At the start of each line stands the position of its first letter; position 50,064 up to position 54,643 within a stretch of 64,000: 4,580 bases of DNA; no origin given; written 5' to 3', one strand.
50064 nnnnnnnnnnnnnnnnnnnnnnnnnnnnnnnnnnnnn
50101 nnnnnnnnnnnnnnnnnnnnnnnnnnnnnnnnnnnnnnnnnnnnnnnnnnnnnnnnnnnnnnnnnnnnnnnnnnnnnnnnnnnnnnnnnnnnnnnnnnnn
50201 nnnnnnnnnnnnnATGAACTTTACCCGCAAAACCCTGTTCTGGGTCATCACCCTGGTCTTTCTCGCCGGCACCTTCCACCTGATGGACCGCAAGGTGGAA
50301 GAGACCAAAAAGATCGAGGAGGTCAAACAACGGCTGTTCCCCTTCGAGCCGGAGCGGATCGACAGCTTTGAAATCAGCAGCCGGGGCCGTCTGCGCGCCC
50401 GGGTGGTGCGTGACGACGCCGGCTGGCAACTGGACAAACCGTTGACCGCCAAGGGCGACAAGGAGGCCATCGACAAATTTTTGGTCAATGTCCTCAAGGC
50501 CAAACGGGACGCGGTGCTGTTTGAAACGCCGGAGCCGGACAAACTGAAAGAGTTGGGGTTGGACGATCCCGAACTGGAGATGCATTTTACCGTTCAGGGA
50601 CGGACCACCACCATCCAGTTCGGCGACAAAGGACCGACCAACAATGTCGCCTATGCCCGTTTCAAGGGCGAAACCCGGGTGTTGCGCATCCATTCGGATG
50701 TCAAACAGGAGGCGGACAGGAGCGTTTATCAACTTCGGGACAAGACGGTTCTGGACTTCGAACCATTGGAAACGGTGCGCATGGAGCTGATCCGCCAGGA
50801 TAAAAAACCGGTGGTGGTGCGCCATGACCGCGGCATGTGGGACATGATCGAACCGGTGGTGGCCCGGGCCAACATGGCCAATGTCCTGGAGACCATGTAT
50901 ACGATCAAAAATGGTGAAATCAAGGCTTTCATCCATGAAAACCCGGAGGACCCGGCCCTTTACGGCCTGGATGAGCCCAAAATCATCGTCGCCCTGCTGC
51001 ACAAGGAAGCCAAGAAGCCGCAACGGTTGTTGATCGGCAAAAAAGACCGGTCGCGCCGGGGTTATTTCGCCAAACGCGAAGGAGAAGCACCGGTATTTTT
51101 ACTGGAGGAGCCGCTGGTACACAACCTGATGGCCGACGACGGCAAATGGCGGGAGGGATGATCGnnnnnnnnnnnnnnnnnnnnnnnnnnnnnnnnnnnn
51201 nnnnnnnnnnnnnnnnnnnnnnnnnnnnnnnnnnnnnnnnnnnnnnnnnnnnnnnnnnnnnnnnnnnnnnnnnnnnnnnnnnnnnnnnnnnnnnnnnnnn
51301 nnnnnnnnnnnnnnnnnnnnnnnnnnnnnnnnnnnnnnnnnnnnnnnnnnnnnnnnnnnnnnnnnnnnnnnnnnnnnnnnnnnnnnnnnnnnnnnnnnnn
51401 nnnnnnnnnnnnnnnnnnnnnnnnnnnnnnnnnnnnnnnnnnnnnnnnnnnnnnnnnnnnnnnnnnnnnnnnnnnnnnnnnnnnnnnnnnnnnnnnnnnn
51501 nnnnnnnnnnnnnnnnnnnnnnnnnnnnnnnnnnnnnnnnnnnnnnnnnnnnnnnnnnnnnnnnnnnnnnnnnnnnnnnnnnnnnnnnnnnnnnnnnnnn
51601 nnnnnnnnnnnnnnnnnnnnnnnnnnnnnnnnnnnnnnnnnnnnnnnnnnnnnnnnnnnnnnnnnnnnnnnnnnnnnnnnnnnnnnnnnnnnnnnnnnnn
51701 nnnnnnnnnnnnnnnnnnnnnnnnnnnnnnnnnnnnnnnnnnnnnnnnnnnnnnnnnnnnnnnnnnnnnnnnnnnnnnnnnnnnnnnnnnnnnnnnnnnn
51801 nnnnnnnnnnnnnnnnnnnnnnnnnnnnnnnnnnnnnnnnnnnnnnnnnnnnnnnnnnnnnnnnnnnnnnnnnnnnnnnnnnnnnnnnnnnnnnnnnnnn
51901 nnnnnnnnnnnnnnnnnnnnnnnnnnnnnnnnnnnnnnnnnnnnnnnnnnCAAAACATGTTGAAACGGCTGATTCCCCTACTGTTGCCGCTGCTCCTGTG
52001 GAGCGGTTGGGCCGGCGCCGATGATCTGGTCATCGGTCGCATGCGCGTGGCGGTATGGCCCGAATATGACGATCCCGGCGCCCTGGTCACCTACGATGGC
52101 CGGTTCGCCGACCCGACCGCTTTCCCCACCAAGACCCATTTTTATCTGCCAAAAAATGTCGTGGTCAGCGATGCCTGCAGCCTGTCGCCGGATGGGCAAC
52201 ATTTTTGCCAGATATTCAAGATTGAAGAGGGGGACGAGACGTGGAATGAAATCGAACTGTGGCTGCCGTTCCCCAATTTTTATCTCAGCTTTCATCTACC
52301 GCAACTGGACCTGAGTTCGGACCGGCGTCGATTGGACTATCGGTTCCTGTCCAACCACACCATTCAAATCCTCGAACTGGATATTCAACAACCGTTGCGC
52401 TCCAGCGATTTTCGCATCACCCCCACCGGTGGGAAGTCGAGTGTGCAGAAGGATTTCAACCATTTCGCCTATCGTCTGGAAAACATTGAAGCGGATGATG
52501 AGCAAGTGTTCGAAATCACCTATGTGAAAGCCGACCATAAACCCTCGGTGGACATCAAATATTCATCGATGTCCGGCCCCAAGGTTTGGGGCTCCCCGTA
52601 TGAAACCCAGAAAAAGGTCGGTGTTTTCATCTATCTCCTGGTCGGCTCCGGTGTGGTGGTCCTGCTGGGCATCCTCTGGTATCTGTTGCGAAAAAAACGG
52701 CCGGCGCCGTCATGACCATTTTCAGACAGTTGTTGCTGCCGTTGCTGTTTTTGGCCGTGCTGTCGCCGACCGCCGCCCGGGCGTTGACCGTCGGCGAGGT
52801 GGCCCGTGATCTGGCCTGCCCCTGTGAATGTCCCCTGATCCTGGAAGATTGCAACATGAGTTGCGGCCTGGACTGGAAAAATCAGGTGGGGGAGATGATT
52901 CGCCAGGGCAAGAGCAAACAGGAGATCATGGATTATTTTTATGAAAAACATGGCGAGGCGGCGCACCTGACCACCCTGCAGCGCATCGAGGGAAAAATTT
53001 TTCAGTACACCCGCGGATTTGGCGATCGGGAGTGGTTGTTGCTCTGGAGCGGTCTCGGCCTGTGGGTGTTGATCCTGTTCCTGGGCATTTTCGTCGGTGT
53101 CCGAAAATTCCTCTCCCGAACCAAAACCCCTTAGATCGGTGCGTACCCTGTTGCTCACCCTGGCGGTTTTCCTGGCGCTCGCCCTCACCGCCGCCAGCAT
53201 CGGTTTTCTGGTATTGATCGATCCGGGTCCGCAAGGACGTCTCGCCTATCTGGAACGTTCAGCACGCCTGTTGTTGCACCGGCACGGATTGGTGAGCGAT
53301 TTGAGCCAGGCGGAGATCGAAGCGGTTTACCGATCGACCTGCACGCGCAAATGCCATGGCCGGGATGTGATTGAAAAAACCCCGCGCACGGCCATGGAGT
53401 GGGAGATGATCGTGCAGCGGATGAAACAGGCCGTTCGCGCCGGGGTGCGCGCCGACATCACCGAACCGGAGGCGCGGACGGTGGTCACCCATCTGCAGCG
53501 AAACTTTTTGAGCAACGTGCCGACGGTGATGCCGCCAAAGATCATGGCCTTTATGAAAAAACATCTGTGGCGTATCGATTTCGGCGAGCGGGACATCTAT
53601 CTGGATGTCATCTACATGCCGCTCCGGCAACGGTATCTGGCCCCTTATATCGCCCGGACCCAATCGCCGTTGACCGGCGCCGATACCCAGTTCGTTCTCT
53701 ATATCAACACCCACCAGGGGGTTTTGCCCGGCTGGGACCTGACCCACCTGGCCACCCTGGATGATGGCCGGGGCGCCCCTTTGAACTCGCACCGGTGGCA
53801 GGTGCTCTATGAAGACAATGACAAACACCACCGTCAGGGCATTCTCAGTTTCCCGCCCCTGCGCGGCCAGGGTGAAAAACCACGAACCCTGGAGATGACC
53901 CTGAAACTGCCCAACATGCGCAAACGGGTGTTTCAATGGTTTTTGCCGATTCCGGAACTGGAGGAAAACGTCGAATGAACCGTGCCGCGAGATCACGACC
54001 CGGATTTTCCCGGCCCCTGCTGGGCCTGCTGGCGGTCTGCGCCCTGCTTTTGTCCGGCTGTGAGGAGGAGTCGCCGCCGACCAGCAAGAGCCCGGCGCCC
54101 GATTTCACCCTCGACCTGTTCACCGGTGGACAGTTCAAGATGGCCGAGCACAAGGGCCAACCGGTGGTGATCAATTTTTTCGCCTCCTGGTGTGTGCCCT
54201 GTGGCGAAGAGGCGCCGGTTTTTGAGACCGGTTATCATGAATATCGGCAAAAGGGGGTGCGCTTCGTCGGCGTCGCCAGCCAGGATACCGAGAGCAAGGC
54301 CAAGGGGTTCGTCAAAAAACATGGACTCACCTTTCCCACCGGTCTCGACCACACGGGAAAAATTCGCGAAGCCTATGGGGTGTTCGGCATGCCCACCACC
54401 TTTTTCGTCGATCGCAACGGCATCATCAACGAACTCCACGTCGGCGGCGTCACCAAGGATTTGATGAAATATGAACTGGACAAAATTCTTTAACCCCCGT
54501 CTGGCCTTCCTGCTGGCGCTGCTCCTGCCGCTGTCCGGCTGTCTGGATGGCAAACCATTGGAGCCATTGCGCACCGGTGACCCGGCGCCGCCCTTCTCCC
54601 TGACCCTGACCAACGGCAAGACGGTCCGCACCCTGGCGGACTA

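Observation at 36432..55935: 19.5-kb nosZ-like operon with unconventional accessory genes and no NosD, NosL, NosR or Rieske protein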

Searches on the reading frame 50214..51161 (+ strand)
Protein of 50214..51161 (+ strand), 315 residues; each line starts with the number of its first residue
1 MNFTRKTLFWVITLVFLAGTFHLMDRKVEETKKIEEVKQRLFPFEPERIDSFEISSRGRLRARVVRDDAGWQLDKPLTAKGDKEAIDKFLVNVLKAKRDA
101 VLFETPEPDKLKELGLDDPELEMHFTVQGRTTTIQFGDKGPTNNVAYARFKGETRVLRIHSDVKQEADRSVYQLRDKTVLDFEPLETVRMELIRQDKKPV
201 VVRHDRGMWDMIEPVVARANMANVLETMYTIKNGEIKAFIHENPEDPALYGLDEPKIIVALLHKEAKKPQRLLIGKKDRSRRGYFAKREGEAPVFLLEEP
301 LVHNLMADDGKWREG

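Call 5: search_protein_families(library=pfam, proteins=[window:50214-51161:+], max_evalue=0.01)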
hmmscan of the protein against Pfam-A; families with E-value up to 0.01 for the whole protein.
window:50214-51161:+ (315 aa): 1 family
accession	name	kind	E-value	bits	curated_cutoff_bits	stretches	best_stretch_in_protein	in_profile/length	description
PF14238.11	DUF4340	-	3.6e-34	119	25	2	71-193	1-120/183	Domain of unknown function (DUF4340)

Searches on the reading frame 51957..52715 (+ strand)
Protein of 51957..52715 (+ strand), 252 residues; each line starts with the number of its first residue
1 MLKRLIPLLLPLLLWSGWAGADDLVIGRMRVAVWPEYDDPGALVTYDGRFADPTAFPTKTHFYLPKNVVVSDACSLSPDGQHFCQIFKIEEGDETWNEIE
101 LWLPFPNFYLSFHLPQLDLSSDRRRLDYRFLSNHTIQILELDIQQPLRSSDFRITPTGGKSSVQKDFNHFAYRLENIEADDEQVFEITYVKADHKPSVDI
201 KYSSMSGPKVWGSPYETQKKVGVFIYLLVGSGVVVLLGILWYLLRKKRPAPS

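Call 5: search_protein_families(library=pfam, proteins=[window:51957-52715:+], max_evalue=0.01)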
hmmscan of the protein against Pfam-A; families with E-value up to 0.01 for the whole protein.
window:51957-52715:+ (252 aa): 0 families

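Call 33: search_protein_families(library=ncbifam, proteins=[window:51957-52715:+], max_evalue=0.01)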
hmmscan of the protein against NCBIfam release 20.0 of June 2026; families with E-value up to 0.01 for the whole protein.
window:51957-52715:+ (252 aa): 0 families

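Call 44: find_related_loci(query=window:51957-52715:+, collection=genome_contigs, flank=10000)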
Query window:51957-52715:+ (252 aa) in genome_contigs; peptide patterns used: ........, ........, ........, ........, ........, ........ (x = any residue, [..] = any of these).
96 stretches matched a pattern; 5 encode a relative of the query (tblastn E <= 1e-3); 5 distinct loci.
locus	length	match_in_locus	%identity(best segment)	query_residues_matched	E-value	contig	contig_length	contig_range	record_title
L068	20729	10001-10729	56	5-248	3e-93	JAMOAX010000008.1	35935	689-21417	MAG: Magnetococcus sp. DMHC-8 contig-110_212, whole genome shotgun sequence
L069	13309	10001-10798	50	5-248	2e-80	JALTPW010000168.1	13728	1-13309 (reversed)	MAG: Chromatiales bacterium isolate S140_maxbin2_scaf2bin.116 S140_NODE_1369_length_13728_cov_5.826410, whole genome sho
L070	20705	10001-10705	51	23-248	2e-78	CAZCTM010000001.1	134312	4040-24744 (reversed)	MAG TPA_asm: uncultured Zetaproteobacteria bacterium isolate SRP216583_co1_172 genome assembly, contig: NODE_31_length_1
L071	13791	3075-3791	50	9-248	2e-77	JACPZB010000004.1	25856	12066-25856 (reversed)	MAG: Deltaproteobacteria bacterium isolate NC_groundwater_878_Pr1_S2p5_43_21 Montesol18_S2p5_coassembly_scaffold_21452,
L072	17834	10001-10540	24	20-198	1e-18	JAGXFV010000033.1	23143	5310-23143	MAG: Actinomycetes bacterium isolate LH_M23 k141_1203402, whole genome shotgun sequence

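Call 47: find_related_loci(query=A1, collection=genome_contigs, flank=10000)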
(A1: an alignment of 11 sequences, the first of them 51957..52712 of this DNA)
Query A1 (252 aa) in genome_contigs; peptide patterns used: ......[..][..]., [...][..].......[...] (x = any residue, [..] = any of these).
47 stretches matched a pattern; 44 encode a relative of the query (tblastn E <= 1e-3); 44 distinct loci.
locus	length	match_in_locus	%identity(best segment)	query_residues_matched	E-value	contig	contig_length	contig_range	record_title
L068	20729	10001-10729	56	5-248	2e-92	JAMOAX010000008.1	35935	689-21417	MAG: Magnetococcus sp. DMHC-8 contig-110_212, whole genome shotgun sequence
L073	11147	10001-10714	56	12-250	4e-86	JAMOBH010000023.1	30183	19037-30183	MAG: Magnetococcus sp. YQC-5 contig-110_292, whole genome shotgun sequence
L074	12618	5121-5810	54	21-248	4e-84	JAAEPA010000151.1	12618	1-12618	MAG: Gammaproteobacteria bacterium isolate Cca_21 CcaG_CONTIG635807, whole genome shotgun sequence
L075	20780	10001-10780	48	3-248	5e-82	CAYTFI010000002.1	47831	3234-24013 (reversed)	MAG TPA_asm: uncultured Zetaproteobacteria bacterium isolate SRP216583_co1_170 genome assembly, contig: NODE_406_length_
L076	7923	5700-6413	51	19-248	1e-80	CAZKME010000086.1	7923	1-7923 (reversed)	MAG TPA_asm: uncultured Zetaproteobacteria bacterium isolate SRP216583_co2_156 genome assembly, contig: NODE_7880_length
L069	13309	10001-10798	50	5-248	1e-79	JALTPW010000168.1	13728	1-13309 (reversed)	MAG: Chromatiales bacterium isolate S140_maxbin2_scaf2bin.116 S140_NODE_1369_length_13728_cov_5.826410, whole genome sho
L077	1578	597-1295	50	23-248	9e-84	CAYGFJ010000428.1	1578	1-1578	MAG TPA_asm: uncultured Francisellaceae bacterium isolate ERP113451_co1_193 genome assembly, contig: NODE_159663_length_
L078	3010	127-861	49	14-250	6e-80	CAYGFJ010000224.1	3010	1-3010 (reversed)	MAG TPA_asm: uncultured Francisellaceae bacterium isolate ERP113451_co1_193 genome assembly, contig: NODE_53550_length_3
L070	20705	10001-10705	51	23-248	1e-77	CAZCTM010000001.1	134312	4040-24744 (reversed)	MAG TPA_asm: uncultured Zetaproteobacteria bacterium isolate SRP216583_co1_172 genome assembly, contig: NODE_31_length_1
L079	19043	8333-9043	48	19-248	2e-77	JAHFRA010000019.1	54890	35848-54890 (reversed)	MAG: Gallionella sp. isolate nzgw563 NODE_330_length_54891_cov_6.773507, whole genome shotgun sequence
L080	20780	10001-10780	46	5-248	7e-77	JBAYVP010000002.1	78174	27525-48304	MAG: Sulfuricellaceae bacterium isolate SO_2016_LW3_62 scaffold00483_LW162_2016, whole genome shotgun sequence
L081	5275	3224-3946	49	17-248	4e-77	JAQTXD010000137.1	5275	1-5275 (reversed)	MAG: Desulfuromonadaceae bacterium isolate STC_126 NODE_45809_length_5275_cov_3.199689_Sandtown_C, whole genome shotgun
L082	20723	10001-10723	49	17-248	4e-77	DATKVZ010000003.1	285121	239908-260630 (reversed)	MAG TPA_asm: Gallionella sp. isolate SMAG_U14147 k141_3117558, whole genome shotgun sequence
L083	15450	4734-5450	47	19-250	9e-77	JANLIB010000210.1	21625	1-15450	MAG: Gallionella sp. isolate S40-4 k99_375449, whole genome shotgun sequence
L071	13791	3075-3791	50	9-248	1e-76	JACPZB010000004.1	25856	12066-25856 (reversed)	MAG: Deltaproteobacteria bacterium isolate NC_groundwater_878_Pr1_S2p5_43_21 Montesol18_S2p5_coassembly_scaffold_21452,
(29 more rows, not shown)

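Call 63: find_homologous_proteins(query=window:51957-52715:+, max_evalue=0.00001)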
Query window:51957-52715:+ (252 aa): 420 proteins with E <= 0.00001 among 1456 candidates; the best 120 are listed.
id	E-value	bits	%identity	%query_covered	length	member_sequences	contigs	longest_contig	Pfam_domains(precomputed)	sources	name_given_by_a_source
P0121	4.6e-171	585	100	100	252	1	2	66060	-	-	-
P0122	9.4e-110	384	63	100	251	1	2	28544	-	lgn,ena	-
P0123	1.1e-96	342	58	100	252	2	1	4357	-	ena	-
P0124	1.3e-94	335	58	98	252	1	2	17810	-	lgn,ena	-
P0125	3.6e-93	330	61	94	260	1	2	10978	-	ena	-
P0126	9.8e-92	325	57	96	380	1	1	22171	PF03918.20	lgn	-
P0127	6.7e-90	319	56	99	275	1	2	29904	-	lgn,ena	-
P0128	1.9e-89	318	57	97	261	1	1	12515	-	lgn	-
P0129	8.8e-89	316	57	93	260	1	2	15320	-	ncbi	ncbi:MAG: hypothetical protein H7836_10875 [Magnetococcus sp. YQC-3]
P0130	2.7e-88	314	55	92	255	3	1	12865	-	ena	-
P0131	1.8e-87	311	56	94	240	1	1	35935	-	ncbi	ncbi:MAG: hypothetical protein H7838_01650 [Magnetococcus sp. DMHC-8]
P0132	2.1e-87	311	54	98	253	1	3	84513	-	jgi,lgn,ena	jgi:hypothetical protein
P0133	4.3e-87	310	56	90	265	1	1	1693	-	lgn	-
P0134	2.8e-86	307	55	93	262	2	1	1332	-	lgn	-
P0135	4.1e-86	307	56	93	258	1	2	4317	-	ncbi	-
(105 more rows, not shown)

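Call 72: predict_structure(alignment_id=A3)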
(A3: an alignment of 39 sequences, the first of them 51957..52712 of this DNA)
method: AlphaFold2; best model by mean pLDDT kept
length: 252 residues; sequences in the alignment: 39
mean_pLDDT: 87.7   pTM: 0.74
mean pLDDT of the five models: 87.7, 85.5, 85.3, 84.4, 83.6
residues with pLDDT >= 90: 169; 70-90: 50; 50-70: 30; < 50: 3
segments of 3 or more residues with pLDDT < 50: none
pLDDT, mean of each block of 10 residues (from residue 1): 70 67 92 89 95 92 96 88 89 95 94 93 96 98 96 97 94 98 98 83 52 62 88 95 83 59
secondary structure, 60 per line:
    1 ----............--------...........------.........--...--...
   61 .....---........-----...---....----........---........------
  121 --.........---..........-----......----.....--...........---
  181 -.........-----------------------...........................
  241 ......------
elements in order: H5-16 E25-35 E42-50 E58-65 E69-76 E82-84 E88-91 E96-103 E107-114 E123-131 E135-144 E150-155 E160-164 E167-177 E182-190 H214-246

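Call 74: fold_search(model_id=the predicted structure, library=pdb)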
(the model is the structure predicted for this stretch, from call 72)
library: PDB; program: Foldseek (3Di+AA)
matches with E <= 10: 1100; with E <= 0.001: 79
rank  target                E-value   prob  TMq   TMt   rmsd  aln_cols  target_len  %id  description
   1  3kd4_A                1.3e-06  1.00  0.41  0.23   6.5       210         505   10  CRYSTAL STRUCTURE OF A PUTATIVE PROTEASE (BDI_1141) FROM PARABACTEROIDES DISTASONIS ATCC 8503 AT 2.00 A RESOLUTION (released 2009-11-24)
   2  6s7o_E                1.7e-06  1.00  0.50  0.24  21.8       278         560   12  Cryo-EM structure of human oligosaccharyltransferase complex OST-A (released 2019-12-18)
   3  8b6l_O                2.5e-06  1.00  0.45  0.21  21.3       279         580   12  Subtomogram average of the human Sec61-TRAP-OSTA-translocon (released 2022-12-07)
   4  8pn9_E                3.2e-06  1.00  0.49  0.24  20.9       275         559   12  Structure of human oligosaccharyltransferase OST-A complex bound to NGI-1 (released 2024-05-08)
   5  6s7t_E                1.7e-05  1.00  0.47  0.29  21.2       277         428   14  Cryo-EM structure of human oligosaccharyltransferase complex OST-B (released 2019-12-18)
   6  6fpy_A                3.3e-05  1.00  0.48  0.23   5.2       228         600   13  Inter-alpha-inhibitor heavy chain 1, wild type (released 2019-02-27)
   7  6fpy_B                4.0e-05  1.00  0.48  0.23   5.2       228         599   13  Inter-alpha-inhibitor heavy chain 1, wild type (released 2019-02-27)
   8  6m8p_A                4.5e-05  1.00  0.38  0.14   6.9       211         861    8  Human ERAP1 bound to phosphinic pseudotripeptide inhibitor DG013 (released 2019-12-18)
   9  3qnf_C                4.7e-05  1.00  0.42  0.16   6.2       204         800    8  Crystal structure of the open state of human endoplasmic reticulum aminopeptidase 1 ERAP1 (released 2011-02-23)
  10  9gjs                  6.1e-05  1.00  0.40  0.14   7.0       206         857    9  ERAP1 in complex with 1-[2-(6-bromo-3-oxo-3,4-dihydro-2H-1,4-benzoxazin-4-yl)acetamido]-4,4-difluorocyclohexane-1-carbox (released 2025-01-22)
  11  3mdj_C                6.5e-05  1.00  0.41  0.15   6.3       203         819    8  ER Aminopeptidase, ERAP1, Bound to the Zinc Aminopeptidase Inhibitor, Bestatin (released 2011-03-30)
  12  9gke                  6.8e-05  1.00  0.41  0.15   6.4       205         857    9  ERAP1 in complex with 1-[2-(2-oxo-5-phenyl-2,3-dihydro-1,3-benzothiazol-3-yl)acetamido]cyclohexane-1-carboxylic acid (released 2025-01-22)
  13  3qnf_A                7.2e-05  1.00  0.41  0.18   6.3       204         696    9  Crystal structure of the open state of human endoplasmic reticulum aminopeptidase 1 ERAP1 (released 2011-02-23)
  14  6ryf_A                7.6e-05  1.00  0.41  0.15   6.3       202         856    9  High-resolution crystal structure of ERAP1 in complex with 15mer phosphinic peptide (released 2019-12-18)
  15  3qnf_B                7.6e-05  1.00  0.41  0.16   6.1       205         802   10  Crystal structure of the open state of human endoplasmic reticulum aminopeptidase 1 ERAP1 (released 2011-02-23)
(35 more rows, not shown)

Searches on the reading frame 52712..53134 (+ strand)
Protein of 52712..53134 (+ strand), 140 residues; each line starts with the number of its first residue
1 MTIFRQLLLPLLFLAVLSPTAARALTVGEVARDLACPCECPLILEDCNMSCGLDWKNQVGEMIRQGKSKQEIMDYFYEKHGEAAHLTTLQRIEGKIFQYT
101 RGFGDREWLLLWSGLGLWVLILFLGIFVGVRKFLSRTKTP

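Call 5: search_protein_families(library=pfam, proteins=[window:52712-53134:+], max_evalue=0.01)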
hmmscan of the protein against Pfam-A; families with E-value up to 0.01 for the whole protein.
window:52712-53134:+ (140 aa): 1 family
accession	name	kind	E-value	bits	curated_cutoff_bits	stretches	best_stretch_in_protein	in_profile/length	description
PF03918.19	CcmH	-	2.1e-08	34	25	1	26-83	28-85/143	Cytochrome C biogenesis protein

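Call 33: search_protein_families(library=ncbifam, proteins=[window:52712-53134:+], max_evalue=0.01)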
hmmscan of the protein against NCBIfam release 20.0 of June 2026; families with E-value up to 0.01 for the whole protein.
window:52712-53134:+ (140 aa): 1 family
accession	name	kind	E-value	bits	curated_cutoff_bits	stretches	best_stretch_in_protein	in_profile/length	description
TIGR03147.1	cyt_nit_nrfF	exception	1.7e-05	24.5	159.2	1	29-83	36-90/126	heme lyase NrfEFG subunit NrfF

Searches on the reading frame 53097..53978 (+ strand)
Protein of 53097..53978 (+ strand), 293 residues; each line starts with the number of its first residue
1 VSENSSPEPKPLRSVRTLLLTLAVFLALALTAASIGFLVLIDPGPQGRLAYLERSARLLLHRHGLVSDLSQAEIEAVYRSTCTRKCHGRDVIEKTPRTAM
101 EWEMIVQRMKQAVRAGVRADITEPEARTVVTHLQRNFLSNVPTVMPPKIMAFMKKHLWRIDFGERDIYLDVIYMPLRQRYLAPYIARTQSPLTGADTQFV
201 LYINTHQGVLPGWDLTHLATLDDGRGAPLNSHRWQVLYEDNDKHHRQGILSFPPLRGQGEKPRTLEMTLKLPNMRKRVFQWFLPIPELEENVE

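Call 5: search_protein_families(library=pfam, proteins=[window:53097-53978:+], max_evalue=0.01)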
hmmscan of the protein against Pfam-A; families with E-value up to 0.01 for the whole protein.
window:53097-53978:+ (293 aa): 0 families

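Call 33: search_protein_families(library=ncbifam, proteins=[window:53097-53978:+], max_evalue=0.01)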
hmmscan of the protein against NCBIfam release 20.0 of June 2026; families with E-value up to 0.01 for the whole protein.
window:53097-53978:+ (293 aa): 1 family
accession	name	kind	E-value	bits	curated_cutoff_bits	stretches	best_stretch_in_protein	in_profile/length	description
NF052246.1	SorB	equivalog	0.00038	20.5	93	1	78-136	24-79/80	SorB family sulfite dehydrogenase c-type cytochrome subunit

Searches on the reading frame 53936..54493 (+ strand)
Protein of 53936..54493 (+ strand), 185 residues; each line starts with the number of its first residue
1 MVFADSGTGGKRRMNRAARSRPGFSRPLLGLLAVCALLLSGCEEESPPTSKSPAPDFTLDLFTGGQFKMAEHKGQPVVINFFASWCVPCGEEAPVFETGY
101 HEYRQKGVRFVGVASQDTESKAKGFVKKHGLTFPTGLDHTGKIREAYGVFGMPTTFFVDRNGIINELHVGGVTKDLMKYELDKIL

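Call 5: search_protein_families(library=pfam, proteins=[window:53936-54493:+], max_evalue=0.01)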
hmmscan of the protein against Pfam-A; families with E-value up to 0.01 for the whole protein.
window:53936-54493:+ (185 aa): 5 families
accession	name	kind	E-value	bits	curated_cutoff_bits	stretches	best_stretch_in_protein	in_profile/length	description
PF00578.27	AhpC-TSA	-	5.6e-28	97.8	26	1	53-165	4-122/124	AhpC/TSA family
PF08534.16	Redoxin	-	3.9e-26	92.1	26.6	1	51-181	3-144/148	Redoxin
PF13905.12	Thioredoxin_8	-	4.9e-11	43.2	27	1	74-163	1-93/94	Thioredoxin-like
PF00085.26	Thioredoxin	-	1.1e-08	35.5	23.5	1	72-123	15-66/103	Thioredoxin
PF13098.12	Thioredoxin_2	-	1.2e-06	29.2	27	1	70-175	1-98/104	Thioredoxin-like domain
